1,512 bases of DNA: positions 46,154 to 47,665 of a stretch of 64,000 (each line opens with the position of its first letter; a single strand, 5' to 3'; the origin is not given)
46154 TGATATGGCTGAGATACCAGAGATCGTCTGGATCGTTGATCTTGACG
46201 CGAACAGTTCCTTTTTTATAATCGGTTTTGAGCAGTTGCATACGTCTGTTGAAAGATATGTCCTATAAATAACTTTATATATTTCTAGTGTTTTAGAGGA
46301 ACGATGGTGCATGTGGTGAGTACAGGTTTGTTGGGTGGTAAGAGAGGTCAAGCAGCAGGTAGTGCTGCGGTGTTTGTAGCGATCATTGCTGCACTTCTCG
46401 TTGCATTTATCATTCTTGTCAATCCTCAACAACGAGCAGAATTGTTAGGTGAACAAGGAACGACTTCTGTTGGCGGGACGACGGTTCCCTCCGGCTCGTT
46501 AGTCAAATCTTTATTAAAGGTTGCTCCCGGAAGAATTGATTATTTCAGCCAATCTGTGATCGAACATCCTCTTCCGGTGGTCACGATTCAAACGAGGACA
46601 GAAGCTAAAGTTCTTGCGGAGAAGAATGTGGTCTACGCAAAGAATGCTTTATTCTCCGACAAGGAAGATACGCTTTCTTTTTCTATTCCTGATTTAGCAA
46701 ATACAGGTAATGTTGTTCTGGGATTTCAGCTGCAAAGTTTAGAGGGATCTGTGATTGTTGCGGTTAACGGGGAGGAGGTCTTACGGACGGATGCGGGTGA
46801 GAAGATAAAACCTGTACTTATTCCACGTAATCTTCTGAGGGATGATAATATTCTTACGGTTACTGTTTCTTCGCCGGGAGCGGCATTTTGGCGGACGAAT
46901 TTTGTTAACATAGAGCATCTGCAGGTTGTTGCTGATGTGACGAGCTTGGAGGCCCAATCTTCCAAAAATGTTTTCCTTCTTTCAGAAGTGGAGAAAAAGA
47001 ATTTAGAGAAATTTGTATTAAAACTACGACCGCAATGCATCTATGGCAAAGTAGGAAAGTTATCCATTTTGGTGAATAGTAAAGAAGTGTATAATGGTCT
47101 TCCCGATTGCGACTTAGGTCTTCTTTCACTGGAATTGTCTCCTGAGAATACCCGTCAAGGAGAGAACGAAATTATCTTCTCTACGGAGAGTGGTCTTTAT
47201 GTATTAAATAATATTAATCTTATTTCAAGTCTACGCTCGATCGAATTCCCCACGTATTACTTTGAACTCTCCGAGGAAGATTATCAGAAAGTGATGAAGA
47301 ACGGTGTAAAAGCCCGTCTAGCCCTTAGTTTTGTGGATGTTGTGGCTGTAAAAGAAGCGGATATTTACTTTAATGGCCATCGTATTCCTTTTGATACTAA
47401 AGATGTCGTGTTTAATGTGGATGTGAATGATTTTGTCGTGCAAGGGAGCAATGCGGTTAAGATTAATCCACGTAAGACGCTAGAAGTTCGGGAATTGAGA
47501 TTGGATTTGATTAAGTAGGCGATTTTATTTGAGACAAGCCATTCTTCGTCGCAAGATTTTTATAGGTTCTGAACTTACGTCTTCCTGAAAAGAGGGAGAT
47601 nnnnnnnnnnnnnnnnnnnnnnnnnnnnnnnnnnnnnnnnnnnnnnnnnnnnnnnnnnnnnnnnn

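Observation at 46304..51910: Four-gene envelope locus with no recognisable enzymatic component: pilin-like protein, acidic-headed polytopic membrane protein, lipoprotein, and Cys-rich dockerin-like lipoprotein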

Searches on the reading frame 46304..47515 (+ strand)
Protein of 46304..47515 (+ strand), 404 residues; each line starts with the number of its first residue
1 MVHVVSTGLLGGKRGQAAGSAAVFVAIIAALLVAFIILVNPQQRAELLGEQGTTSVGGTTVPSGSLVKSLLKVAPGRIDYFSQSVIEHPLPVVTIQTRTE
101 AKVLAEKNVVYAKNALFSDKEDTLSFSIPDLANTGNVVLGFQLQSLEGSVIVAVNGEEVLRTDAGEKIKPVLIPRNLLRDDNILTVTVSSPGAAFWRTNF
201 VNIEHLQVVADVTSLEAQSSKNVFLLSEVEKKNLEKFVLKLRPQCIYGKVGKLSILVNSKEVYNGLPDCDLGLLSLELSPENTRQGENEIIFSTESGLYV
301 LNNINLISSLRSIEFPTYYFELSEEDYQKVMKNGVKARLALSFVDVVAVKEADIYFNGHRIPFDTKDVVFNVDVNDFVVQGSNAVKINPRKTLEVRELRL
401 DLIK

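Call 3: search_protein_families(library=pfam, proteins=[window:46304-47515:+], max_evalue=1)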
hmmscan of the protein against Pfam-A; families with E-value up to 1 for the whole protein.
window:46304-47515:+ (404 aa): 1 family
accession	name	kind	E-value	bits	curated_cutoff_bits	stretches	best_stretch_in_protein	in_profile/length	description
PF22666.2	Glyco_hydro_2_N2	-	0.062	13.8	27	0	338-393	67-121/167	Glycosyl hydrolase 2 galactose-binding domain-like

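Call 4: search_protein_families(library=ncbifam, proteins=[window:46304-47515:+], max_evalue=1)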
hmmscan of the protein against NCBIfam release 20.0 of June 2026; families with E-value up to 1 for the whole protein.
window:46304-47515:+ (404 aa): 0 families

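Call 15: find_homologous_proteins(query=window:46304-47515:+)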
Query window:46304-47515:+ (404 aa): 216 proteins with E <= 0.001 among 8000 candidates; the best 120 are listed.
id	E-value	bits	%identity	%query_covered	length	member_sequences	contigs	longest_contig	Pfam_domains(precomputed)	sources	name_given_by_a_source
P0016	3.2e-255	864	100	100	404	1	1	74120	-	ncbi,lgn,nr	ncbi:hypothetical protein HYT55_04335 [Candidatus Woesearchaeota archaeon]|nr:hypothetical protein [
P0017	7.2e-222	754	86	100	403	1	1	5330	-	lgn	-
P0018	5.6e-198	676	77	98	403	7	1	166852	-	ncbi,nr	ncbi:hypothetical protein J4210_01410 [Candidatus Woesearchaeota archaeon]|nr:hypothetical protein [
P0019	6.7e-197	672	76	97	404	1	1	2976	-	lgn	-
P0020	5.3e-189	646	73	98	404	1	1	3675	-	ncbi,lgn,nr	ncbi:hypothetical protein HY496_03645 [Candidatus Woesearchaeota archaeon]|nr:hypothetical protein [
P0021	1.5e-179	615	69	98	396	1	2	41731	-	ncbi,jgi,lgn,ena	-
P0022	7.7e-176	603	68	98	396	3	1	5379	-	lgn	-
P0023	2.7e-174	598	68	98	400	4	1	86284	-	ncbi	-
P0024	1.6e-164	566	64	98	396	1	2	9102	-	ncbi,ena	-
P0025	5.3e-138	478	58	97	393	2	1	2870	-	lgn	-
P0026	1.2e-133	464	56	97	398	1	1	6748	-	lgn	-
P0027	1.5e-131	457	56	97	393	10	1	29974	-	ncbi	ncbi:MAG: hypothetical protein AABW53_01690 [Nanoarchaeota archaeon]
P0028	2.3e-131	456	55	92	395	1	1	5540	-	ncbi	-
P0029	3.2e-131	456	54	97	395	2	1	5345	-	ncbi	-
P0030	9.9e-131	454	51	98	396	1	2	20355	-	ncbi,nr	ncbi:MAG: hypothetical protein KJ597_01920 [Nanoarchaeota archaeon]|nr:hypothetical protein [Nanoarc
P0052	6.0e-127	442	51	98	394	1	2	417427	-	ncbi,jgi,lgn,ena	-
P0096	2.8e-122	427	50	97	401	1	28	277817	-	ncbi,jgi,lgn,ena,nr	ncbi:hypothetical protein HON71_01695 [Candidatus Woesearchaeota archaeon]|jgi:hypothetical protein|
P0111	3.1e-120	420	49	97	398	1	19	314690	-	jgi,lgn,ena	jgi:hypothetical protein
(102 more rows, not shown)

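Call 16: find_encoding_contigs(protein=P0096, flank=7000, max_places=1)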
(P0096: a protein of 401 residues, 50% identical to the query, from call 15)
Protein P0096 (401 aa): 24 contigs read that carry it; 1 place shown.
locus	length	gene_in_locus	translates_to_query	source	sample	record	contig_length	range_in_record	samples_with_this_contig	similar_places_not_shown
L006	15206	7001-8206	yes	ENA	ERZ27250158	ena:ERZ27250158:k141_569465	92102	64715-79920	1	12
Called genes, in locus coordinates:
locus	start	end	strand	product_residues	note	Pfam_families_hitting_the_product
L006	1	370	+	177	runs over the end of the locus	-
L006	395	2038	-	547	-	PF18262:PhetRS_B1 (faint), PF03484:B5, PF17759:tRNA_synthFbeta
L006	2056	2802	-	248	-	PF01784:DUF34_NIF3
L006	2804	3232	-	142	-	-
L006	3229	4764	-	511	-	PF01409:tRNA-synt_2d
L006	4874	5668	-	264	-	PF01978:TrmB, PF11495:TrmB_EBD_N (weak)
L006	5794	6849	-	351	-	PF26356:Pelota_N, PF03465:eRF1_3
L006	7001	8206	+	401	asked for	-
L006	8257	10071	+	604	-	-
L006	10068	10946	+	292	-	-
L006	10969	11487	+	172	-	-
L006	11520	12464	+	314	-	PF01210:NAD_Gly3P_dh_N, PF02558:ApbA (weak), PF03446:NAD_binding_2 (weak), PF03807:F420_oxidored (weak), PF07479:NAD_Gly3P_dh_C, PF20618:GPD_NAD_C_bact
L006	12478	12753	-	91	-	PF00462:Glutaredoxin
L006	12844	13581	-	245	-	PF13230:GATase_4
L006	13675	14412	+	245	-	-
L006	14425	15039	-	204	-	PF11814:DUF3335, PF03412:Peptidase_C39 (weak)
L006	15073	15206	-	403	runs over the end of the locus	-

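Call 17: find_encoding_contigs(protein=P0052, flank=7000, max_places=1)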
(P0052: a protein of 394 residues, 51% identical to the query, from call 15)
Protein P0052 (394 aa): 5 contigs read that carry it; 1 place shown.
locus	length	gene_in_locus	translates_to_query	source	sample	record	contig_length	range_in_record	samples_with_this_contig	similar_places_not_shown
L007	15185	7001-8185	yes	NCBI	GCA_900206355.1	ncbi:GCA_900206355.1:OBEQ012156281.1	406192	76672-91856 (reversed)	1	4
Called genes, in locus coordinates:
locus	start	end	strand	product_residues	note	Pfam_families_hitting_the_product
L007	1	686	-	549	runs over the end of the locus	PF18262:PhetRS_B1 (faint), PF03483:B3_4 (faint), PF03484:B5, PF17759:tRNA_synthFbeta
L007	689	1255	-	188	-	PF06821:Ser_hydrolase, PF10230:LIDHydrolase (faint)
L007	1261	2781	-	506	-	PF01409:tRNA-synt_2d, PF00587:tRNA-synt_2b (weak)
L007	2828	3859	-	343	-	PF00155:Aminotran_1_2 (faint), PF01212:Beta_elim_lyase, PF00266:Aminotran_5 (weak)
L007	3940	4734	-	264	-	PF01978:TrmB, PF11495:TrmB_EBD_N (weak)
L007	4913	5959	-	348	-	PF26356:Pelota_N, PF03464:eRF1_2 (weak), PF03465:eRF1_3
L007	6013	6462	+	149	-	-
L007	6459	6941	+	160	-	-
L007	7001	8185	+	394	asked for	-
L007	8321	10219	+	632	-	-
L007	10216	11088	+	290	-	-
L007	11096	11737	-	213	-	-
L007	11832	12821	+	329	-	PF01210:NAD_Gly3P_dh_N, PF02558:ApbA (weak), PF03446:NAD_binding_2 (weak), PF03807:F420_oxidored (weak), PF07479:NAD_Gly3P_dh_C, PF20618:GPD_NAD_C_bact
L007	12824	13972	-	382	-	-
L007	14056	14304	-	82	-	PF00462:Glutaredoxin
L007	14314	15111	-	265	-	PF13230:GATase_4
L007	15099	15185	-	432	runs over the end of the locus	-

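Call 18: find_encoding_contigs(protein=P0111, flank=7000, max_places=1)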
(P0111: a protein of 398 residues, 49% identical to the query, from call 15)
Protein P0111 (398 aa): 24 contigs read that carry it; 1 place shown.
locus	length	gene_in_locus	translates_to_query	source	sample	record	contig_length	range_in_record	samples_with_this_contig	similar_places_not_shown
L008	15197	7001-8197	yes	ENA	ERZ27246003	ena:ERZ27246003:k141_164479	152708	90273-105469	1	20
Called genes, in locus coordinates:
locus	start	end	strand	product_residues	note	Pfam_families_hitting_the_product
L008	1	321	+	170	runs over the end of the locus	PF00467:KOW (weak)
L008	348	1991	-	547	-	PF18262:PhetRS_B1 (weak), PF03483:B3_4 (weak), PF03484:B5, PF17759:tRNA_synthFbeta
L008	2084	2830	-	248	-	PF01784:DUF34_NIF3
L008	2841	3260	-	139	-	-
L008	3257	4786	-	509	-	PF01409:tRNA-synt_2d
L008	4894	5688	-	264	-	PF01978:TrmB, PF11495:TrmB_EBD_N (weak)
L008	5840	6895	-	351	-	PF26356:Pelota_N, PF03465:eRF1_3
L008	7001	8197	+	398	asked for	-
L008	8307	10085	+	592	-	-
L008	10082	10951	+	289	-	-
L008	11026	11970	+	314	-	PF01210:NAD_Gly3P_dh_N, PF02558:ApbA (weak), PF03446:NAD_binding_2 (weak), PF03807:F420_oxidored (weak), PF07479:NAD_Gly3P_dh_C, PF20618:GPD_NAD_C_bact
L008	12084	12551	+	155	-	-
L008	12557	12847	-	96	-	PF00462:Glutaredoxin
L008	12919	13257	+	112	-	-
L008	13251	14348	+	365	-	PF00933:Glyco_hydro_3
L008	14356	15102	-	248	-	PF13230:GATase_4, PF13522:GATase_6 (weak)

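Call 25: search_solved_structures(query=A2, max_evalue=1)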
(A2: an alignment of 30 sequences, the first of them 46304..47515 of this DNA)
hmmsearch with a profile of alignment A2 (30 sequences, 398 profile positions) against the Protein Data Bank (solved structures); distinct sequences matched with E-value up to 1: 0.

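Call 32: predict_structure(alignment_id=A2)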
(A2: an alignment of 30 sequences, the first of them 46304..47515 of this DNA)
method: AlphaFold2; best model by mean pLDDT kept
length: 404 residues; sequences in the alignment: 30
mean_pLDDT: 82.7   pTM: 0.51
mean pLDDT of the five models: 82.7, 82.4, 81.8, 78.6, 77.7
residues with pLDDT >= 90: 179; 70-90: 164; 50-70: 27; < 50: 34
segments of 3 or more residues with pLDDT < 50: 1-20, 49-62
pLDDT, mean of each block of 10 residues (from residue 1): 41 40 77 81 60 33 73 88 85 84 88 82 90 86 88 93 83 91 91 72 90 75 89 91 88 92 89 86 92 90 93 84 92 90 80 93 88 92 92 90 91
secondary structure, 60 per line:
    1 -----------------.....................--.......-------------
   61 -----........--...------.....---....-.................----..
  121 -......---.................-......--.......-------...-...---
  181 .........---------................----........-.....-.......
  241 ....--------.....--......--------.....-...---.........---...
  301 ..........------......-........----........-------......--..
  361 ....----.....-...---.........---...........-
elements in order: H18-38 H41-47 E66-73 E76-78 E85-89 E93-96 E98-114 E122-127 E134-147 E149-154 E157-163 E171-173 E181-189 E199-214 E219-226 H228-232 E234-244 E253-257 E260-265 E274-278 E286-294 E298-310 E317-322 H324-331 E336-343 E351-356 E359-364 E369-373 E381-389 E393-403

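Call 35: fold_search(model_id=the predicted structure, library=pdb)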
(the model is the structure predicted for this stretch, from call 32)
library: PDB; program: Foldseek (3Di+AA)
matches with E <= 10: 1547; with E <= 0.001: 49
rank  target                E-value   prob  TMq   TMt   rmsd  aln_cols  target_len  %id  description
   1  8qqh_BBB              1.2e-08  1.00  0.18  0.08  36.7       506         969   10  Structure of beta-galactosidase from Desulfurococcus amyloliticus (released 2024-08-14)
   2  8qqh_AAA              3.6e-08  1.00  0.17  0.08  37.2       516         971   10  Structure of beta-galactosidase from Desulfurococcus amyloliticus (released 2024-08-14)
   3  4w8j                  5.2e-06  0.99  0.15  0.07  26.3       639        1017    9  Structure of the full-length insecticidal protein Cry1Ac reveals intriguing details of toxin packaging into in vivo form (released 2014-09-17)
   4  9h99                  1.5e-05  0.97  0.14  0.06  22.9       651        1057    7  Native structure of the full-length pesticidal protein Cry1Ca18 at pH7, from crystals formed in vivo (released 2025-11-12)
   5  4e8c_B                1.6e-05  1.00  0.19  0.14  19.6       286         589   11  Crystal structure of streptococcal beta-galactosidase in complex with galactose (released 2012-05-30)
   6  9qxq                  1.8e-05  0.96  0.14  0.06  25.6       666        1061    7  native structure of full-length pesticidal protein Cry1Ca18 at pH9, from crystals formed in vivo (released 2026-02-11)
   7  6eon                  2.4e-05  0.96  0.15  0.08  33.2       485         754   10  Galactanase BT0290 (released 2017-11-29)
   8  4e8d_A                4.2e-05  1.00  0.17  0.12  19.9       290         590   11  Crystal structure of streptococcal beta-galactosidase (released 2012-05-30)
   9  4e8c_A                4.4e-05  1.00  0.15  0.11  22.4       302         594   11  Crystal structure of streptococcal beta-galactosidase in complex with galactose (released 2012-05-30)
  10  3w5m                  4.6e-05  0.99  0.19  0.09  30.4       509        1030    9  Crystal Structure of Streptomyces avermitilis alpha-L-rhamnosidase (released 2013-03-20)
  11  8h25_A                6.0e-05  1.00  0.17  0.12  19.9       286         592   14  Lacticaseibacillus casei GH35 beta-galactosidase LBCZ_0230 (released 2023-08-16)
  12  5eiy_B                8.5e-05  1.00  0.20  0.13  22.3       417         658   10  Bacterial cellulose synthase bound to a substrate analogue (released 2016-03-09)
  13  6a48                  8.5e-05  0.99  0.18  0.12  27.6       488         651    5  Crystal structure of reelin N-terminal region (released 2019-06-19)
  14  8w7n                  9.0e-05  0.96  0.15  0.07  22.9       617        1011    8  Crystal structure of the in-cell Cry1Aa purified from Bacillus thuringiensis (released 2024-03-06)
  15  5ej1_B                1.0e-04  1.00  0.20  0.13  23.6       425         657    8  Pre-translocation state of bacterial cellulose synthase (released 2016-03-30)
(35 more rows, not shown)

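Call 38: search_protein_families(library=pfam, proteins=[L006:8257-10068:+, L007:8321-10216:+, L008:8307-10082:+, L006:10068-10943:+, L007:10216-11085:+, L008:10082-10948:+], max_evalue=1)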
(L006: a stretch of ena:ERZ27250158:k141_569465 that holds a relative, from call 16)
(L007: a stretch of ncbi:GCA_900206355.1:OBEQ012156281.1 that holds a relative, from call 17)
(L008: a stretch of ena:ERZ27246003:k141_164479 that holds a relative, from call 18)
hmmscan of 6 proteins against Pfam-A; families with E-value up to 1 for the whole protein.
L006:8257-10068:+ (604 aa): 0 families

L007:8321-10216:+ (632 aa): 1 family
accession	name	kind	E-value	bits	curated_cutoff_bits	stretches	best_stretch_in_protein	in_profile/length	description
PF10034.15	Dpy19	-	0.11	11.1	27.2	1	97-273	199-354/653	Q-cell neuroblast polarisation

L008:8307-10082:+ (592 aa): 1 family
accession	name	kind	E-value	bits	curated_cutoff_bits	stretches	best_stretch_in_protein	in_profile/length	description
PF07226.16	DUF1422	-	0.023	15.2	23.2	1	41-100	15-73/114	Protein of unknown function (DUF1422)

L006:10068-10943:+ (292 aa): 0 families

L007:10216-11085:+ (290 aa): 0 families

L008:10082-10948:+ (289 aa): 0 families

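Call 46: find_related_loci(query=A2, collection=genome_contigs, flank=6000)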
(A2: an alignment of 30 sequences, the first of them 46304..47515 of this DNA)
Query A2 (404 aa) in genome_contigs; peptide patterns used: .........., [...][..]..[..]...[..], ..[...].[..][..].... (x = any residue, [..] = any of these).
203 stretches matched a pattern; 118 encode a relative of the query (tblastn E <= 1e-3); the best 80 are kept; 80 distinct loci.
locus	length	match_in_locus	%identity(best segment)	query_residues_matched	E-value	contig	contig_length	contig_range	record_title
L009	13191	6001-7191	77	8-404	0e+0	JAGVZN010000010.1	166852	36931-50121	Candidatus Woesearchaeota archaeon isolate RIFCSPLOWO2_01_FULL_44_20 rifcsplowo2_01_scaffold_1055, whole genome shotgun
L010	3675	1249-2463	72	4-404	0e+0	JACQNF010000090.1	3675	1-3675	MAG: Candidatus Woesearchaeota archaeon isolate NC_groundwater_1248_Ag_S-0.1um_45_28 S_p1_S3_coassembly_k141_2436266, wh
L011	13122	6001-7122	77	31-404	0e+0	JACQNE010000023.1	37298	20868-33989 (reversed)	MAG: Candidatus Woesearchaeota archaeon isolate NC_groundwater_1247_Ag_S-0.1um_44_80 S_p1_S3_coassembly_k141_1586281, wh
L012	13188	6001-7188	51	8-403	6e-139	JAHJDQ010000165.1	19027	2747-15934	MAG: Nanoarchaeota archaeon isolate Modern_marine.mb.67 Modern_marine.mb.67_k141_2131360, whole genome shotgun sequence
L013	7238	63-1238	59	12-404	4e-139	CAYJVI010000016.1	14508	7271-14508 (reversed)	MAG TPA_asm: uncultured Methanosarcinales archaeon isolate ERP125453_co1_290 genome assembly, contig: NODE_4395_length_1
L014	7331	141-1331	54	13-404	8e-139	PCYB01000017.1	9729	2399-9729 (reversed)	MAG: Candidatus Woesearchaeota archaeon CG10_big_fil_rev_8_21_14_0_10_36_11 CG10_8_21_14_0.10_scaffold_7675_c, whole gen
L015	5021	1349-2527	54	9-403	2e-139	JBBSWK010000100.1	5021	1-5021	MAG: Nanoarchaeota archaeon isolate H51-bin025_1 H51_bin025_1_000000000104, whole genome shotgun sequence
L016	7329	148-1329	52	9-403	7e-135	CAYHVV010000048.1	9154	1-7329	MAG TPA_asm: uncultured Methanosarcinales archaeon isolate ERP119705_co15_611 genome assembly, contig: NODE_9141_length_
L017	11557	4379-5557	53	9-403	8e-135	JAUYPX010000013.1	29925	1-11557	MAG: Nanoarchaeota archaeon isolate C4_metabat.bin.63 C4_k141_17553, whole genome shotgun sequence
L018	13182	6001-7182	55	12-404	6e-135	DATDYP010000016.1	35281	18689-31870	MAG TPA_asm: Candidatus Nanoarchaeia archaeon isolate SMAG_U8168 k141_562415, whole genome shotgun sequence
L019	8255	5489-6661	50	13-404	3e-132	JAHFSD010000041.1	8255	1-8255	MAG: archaeon isolate nzgw59 NODE_21830_length_8256_cov_3.697480, whole genome shotgun sequence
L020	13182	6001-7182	51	13-404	3e-131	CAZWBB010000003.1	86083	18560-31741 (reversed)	MAG TPA_asm: uncultured Methanosarcinales archaeon isolate SRP077602_co2_374 genome assembly, contig: NODE_372_length_86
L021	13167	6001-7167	56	13-404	4e-131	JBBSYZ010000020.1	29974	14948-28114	MAG: Nanoarchaeota archaeon isolate H32-bin054_1 H32_bin054_1_000000000020, whole genome shotgun sequence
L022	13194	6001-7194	51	13-404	3e-131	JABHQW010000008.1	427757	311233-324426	MAG: Candidatus Woesearchaeota archaeon isolate SI039_bin115 k141_1797022, whole genome shotgun sequence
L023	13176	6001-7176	51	13-402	2e-130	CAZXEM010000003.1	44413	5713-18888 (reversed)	MAG TPA_asm: uncultured Methanosarcinales archaeon isolate binchicken_co28_250 genome assembly, contig: NODE_629_length_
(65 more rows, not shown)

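Call 62: search_protein_families(library=pfam, alignment_id=A2, max_evalue=1)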
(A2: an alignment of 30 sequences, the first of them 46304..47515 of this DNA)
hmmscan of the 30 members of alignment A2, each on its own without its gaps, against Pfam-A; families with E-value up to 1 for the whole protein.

A. member 1, window:46304-47515:+ (404 aa): 1 family
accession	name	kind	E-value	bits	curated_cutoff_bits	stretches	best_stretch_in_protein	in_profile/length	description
PF22666.2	Glyco_hydro_2_N2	-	0.062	13.8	27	0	338-393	67-121/167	Glycosyl hydrolase 2 galactose-binding domain-like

B. families by the number of members that match (of 30 scanned): 22 families
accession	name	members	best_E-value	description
PF22666.2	Glyco_hydro_2_N2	4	0.062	Glycosyl hydrolase 2 galactose-binding domain-like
PF18040.7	BPA_C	3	0.01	beta porphyranase A C-terminal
PF24099.1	RBD_DGKtheta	2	0.0087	Diacylglycerol kinase theta, RNA-binding domain-like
PF14683.12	CBM-like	2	0.017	Polysaccharide lyase family 4, domain III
PF05784.16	Herpes_UL82_83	1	0.0068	Betaherpesvirus UL82/83 protein N terminus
PF02837.24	Glyco_hydro_2_N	1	0.012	Glycosyl hydrolases family 2, sugar binding domain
PF16842.11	RRM_occluded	1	0.053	Occluded RNA-recognition motif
PF09116.15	gp45-slide_C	1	0.056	gp45 sliding clamp, C terminal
PF20077.4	CcmD_alt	1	0.059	CcmD family protein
PF22204.1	C2c1_WED-II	1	0.088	CRISPR-associated endonuclease C2c1, wedge domain, second region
PF04972.22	BON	1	0.095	BON domain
PF20620.4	DUF6805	1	0.11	Family of unknown function (DUF6805)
PF21467.3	BetaGal_gal-bd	1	0.12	Beta-galactosidase, galactose-binding domain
PF03446.21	NAD_binding_2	1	0.14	NAD binding domain of 6-phosphogluconate dehydrogenase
PF09192.16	Act-Frag_cataly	1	0.16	Actin-fragmin kinase, catalytic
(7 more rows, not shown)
